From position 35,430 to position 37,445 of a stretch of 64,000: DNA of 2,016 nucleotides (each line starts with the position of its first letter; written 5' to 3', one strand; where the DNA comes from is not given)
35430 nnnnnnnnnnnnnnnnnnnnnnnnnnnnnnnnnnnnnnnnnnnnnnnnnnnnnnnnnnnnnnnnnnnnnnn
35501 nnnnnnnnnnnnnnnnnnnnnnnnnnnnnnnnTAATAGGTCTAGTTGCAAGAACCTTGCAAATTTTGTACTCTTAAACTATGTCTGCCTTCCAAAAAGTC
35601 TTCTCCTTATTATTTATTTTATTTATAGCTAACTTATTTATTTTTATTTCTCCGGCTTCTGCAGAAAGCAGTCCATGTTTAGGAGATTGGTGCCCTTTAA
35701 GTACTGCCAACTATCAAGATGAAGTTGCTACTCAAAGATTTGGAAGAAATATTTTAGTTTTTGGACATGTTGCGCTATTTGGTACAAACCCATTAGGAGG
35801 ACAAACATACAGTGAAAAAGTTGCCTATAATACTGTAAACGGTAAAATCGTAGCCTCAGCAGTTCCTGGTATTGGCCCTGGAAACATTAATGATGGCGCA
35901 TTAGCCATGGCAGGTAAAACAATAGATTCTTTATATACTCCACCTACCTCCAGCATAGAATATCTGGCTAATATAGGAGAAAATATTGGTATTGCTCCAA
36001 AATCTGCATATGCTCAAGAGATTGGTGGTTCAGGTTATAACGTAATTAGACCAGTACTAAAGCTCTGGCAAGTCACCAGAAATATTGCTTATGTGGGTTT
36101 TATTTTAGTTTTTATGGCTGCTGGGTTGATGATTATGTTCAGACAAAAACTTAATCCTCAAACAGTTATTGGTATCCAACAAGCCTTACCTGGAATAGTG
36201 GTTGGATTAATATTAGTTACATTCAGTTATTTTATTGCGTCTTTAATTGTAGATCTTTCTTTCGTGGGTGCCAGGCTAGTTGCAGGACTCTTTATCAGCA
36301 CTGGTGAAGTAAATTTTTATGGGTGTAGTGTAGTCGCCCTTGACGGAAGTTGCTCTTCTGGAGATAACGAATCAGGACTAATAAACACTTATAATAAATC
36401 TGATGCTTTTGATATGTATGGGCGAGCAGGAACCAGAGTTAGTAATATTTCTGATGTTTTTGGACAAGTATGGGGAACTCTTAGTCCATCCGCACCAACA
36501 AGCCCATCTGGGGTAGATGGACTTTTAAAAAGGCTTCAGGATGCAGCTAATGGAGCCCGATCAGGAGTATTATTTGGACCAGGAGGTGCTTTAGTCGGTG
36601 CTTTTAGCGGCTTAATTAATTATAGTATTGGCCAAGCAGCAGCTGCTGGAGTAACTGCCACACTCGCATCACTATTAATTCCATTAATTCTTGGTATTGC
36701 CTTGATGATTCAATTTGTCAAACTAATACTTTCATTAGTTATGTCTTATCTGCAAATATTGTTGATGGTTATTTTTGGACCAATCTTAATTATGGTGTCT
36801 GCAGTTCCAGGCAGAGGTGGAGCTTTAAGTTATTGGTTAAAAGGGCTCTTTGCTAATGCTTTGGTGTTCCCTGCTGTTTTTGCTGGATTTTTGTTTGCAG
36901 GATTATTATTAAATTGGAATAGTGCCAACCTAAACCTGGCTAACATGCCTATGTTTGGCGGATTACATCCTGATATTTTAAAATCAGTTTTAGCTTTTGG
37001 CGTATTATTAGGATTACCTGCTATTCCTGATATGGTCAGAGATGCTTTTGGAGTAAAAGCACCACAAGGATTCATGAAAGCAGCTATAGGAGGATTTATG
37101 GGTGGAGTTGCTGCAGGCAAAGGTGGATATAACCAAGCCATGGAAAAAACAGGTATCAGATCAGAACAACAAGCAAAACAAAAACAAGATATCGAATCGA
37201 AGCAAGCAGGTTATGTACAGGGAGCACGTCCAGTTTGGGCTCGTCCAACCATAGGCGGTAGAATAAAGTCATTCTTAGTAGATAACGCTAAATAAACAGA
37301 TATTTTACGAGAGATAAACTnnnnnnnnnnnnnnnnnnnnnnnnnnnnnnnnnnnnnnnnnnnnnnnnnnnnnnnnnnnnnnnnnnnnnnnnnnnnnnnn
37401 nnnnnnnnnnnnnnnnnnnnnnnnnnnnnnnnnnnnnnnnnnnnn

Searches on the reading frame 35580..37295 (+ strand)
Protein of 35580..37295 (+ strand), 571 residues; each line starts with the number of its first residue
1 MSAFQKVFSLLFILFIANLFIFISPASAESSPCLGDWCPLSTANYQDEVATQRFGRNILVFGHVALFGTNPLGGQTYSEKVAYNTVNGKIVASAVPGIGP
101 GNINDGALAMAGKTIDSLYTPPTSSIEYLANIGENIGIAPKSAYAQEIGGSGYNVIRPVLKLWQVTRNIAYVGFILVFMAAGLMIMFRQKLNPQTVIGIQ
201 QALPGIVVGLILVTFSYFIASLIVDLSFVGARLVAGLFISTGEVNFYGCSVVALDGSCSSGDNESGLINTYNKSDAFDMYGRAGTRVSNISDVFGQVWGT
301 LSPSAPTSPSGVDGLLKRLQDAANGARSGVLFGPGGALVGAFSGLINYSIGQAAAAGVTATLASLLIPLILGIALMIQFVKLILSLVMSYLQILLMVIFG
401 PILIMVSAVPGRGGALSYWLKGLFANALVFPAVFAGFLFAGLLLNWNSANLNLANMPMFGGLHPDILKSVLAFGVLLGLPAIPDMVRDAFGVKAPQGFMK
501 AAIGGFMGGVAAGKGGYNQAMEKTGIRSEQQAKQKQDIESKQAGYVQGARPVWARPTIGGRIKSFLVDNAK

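Call 3: search_protein_families(library=pfam, proteins=[window:35580-37295:+], max_evalue=1)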
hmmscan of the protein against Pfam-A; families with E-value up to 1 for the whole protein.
window:35580-37295:+ (571 aa): 0 families

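Call 37: search_protein_families(library=ncbifam, proteins=[window:35580-37295:+], max_evalue=0.01)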
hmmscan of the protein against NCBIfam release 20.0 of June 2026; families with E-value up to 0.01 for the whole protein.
window:35580-37295:+ (571 aa): 2 families
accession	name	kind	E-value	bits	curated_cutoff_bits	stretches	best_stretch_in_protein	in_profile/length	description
NF045848.1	MMCAP2_0566_fam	domain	0.00016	21.1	90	1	359-494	187-316/322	MMCAP2_0566 family conjugal transfer protein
NF045889.1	ICE_Mbov_0396_TM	equivalog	0.0014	18.2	70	1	365-491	178-302/306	Mbov_0396 family ICE element transmembrane protein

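Call 60: search_solved_structures(query=A5, max_evalue=10, show_alignments=1)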
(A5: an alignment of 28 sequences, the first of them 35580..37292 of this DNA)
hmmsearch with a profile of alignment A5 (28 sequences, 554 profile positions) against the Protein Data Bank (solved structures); distinct sequences matched with E-value up to 10: 4.
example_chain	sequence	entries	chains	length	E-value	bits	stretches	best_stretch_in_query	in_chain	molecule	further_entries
7kdd_A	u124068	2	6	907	0.17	14.1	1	269-365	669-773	Envelope glycoprotein B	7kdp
5oqt_C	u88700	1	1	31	0.62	12.2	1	410-432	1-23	Uncharacterized protein YneM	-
3klt_A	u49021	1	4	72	2.5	10.2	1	27-85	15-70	Vimentin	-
6f34_C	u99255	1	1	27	3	9.9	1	410-432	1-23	MgtS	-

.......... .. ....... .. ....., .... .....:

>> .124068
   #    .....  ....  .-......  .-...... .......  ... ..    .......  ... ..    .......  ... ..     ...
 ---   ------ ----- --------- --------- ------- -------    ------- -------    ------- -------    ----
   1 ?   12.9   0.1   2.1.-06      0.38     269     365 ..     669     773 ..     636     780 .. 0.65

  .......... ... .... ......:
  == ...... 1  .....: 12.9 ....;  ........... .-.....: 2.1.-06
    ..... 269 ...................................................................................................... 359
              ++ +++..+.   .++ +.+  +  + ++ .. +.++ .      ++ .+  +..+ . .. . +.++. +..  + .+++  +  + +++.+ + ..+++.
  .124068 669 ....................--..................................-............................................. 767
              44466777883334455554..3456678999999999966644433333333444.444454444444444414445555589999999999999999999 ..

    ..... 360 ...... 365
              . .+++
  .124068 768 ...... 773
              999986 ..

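Call 61: search_protein_families(library=ncbifam, alignment_id=A5, max_evalue=0.01)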
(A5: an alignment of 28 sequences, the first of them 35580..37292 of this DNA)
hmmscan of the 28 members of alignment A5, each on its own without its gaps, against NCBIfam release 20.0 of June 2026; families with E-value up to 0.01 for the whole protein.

A. member 1, window:35580-37292:+ (571 aa): 2 families
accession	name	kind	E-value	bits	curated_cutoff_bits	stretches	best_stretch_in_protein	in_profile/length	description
NF045848.1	MMCAP2_0566_fam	domain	0.00016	21.1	90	1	359-494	187-316/322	MMCAP2_0566 family conjugal transfer protein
NF045889.1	ICE_Mbov_0396_TM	equivalog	0.0014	18.2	70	1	365-491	178-302/306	Mbov_0396 family ICE element transmembrane protein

B. families by the number of members that match (of 28 scanned): 2 families
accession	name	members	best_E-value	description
NF045848.1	MMCAP2_0566_fam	1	0.00016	MMCAP2_0566 family conjugal transfer protein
NF045889.1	ICE_Mbov_0396_TM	1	0.0014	Mbov_0396 family ICE element transmembrane protein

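Call 63: find_homologous_proteins(query=window:35580-37292:+)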
Query window:35580-37292:+ (571 aa): 196 proteins with E <= 0.001 among 8000 candidates; the best 120 are listed.
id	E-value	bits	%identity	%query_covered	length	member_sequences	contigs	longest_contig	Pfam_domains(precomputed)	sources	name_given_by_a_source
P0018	0.0e+0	1243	100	100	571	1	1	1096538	-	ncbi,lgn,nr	ncbi:MAG: hypothetical protein PHQ59_00765 [Candidatus Daviesbacteria bacterium]|nr:hypothetical pro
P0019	3.3e-219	747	62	99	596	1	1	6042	-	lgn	-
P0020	1.0e-213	729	62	100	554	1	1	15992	-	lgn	-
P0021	3.4e-197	675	62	95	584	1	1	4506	-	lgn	-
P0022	1.0e-192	660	62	93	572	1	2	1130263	-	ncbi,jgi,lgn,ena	ncbi:MAG: hypothetical protein WCV81_00065 [Microgenomates group bacterium]|jgi:hypothetical protein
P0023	6.7e-185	634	58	97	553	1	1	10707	-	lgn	-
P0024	2.4e-178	612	55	96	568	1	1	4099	-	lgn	-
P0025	4.5e-175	602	56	94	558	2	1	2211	-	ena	-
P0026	5.0e-155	536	52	96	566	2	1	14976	-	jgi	-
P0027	5.0e-147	509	52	87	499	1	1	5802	-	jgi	jgi:hypothetical protein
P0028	1.3e-110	389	43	90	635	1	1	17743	-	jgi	jgi:hypothetical protein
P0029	1.8e-110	388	43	80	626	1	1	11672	-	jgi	jgi:hypothetical protein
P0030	9.5e-106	373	48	43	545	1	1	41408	-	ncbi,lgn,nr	ncbi:MAG: hypothetical protein M1142_03705 [Patescibacteria group bacterium]|nr:hypothetical protein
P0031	1.3e-99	353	38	95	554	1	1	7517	-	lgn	-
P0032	1.1e-95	340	40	94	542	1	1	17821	-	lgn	-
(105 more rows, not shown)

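Call 73: predict_structure(alignment_id=A6)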
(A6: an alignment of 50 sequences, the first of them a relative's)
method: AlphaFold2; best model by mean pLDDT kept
length: 571 residues; sequences in the alignment: 50
mean_pLDDT: 76.1   pTM: 0.60
mean pLDDT of the five models: 76.1, 74.6, 72.2, 71.6, 70.9
residues with pLDDT >= 90: 154; 70-90: 218; 50-70: 150; < 50: 49
segments of 3 or more residues with pLDDT < 50: 118-132, 139-146, 304-311, 349-354, 547-555
pLDDT, mean of each block of 10 residues (from residue 1): 77 77 62 84 81 74 81 82 62 77 75 56 44 51 48 80 87 91 89 79 80 90 93 95 92 76 95 91 77 73 50 59 65 63 56 56 81 92 95 94 91 92 96 96 85 69 83 94 95 76 63 58 72 81 51 50 62 41
secondary structure, 60 per line:
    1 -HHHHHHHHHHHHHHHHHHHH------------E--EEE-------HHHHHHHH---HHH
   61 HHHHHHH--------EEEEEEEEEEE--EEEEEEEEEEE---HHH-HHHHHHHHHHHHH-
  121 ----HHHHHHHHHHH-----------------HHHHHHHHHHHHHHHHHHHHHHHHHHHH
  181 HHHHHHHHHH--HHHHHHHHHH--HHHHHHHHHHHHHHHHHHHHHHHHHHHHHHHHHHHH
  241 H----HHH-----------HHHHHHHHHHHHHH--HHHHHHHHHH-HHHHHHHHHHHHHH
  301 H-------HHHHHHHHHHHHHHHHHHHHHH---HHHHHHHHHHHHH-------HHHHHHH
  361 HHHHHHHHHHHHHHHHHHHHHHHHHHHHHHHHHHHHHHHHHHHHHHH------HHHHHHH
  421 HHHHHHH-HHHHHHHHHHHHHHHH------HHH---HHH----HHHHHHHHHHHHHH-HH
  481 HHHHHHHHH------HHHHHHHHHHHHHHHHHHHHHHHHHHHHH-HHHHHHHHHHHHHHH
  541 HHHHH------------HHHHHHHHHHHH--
elements in order: H2-21 E37-39 H47-54 H58-67 E76-86 E89-99 H107-119 H125-135 H153-190 H193-202 H205-241 H260-273 H276-285 H287-301 H309-330 H334-346 H354-407 H414-427 H429-444 H464-477 H479-489 H496-524 H526-545 H558-569
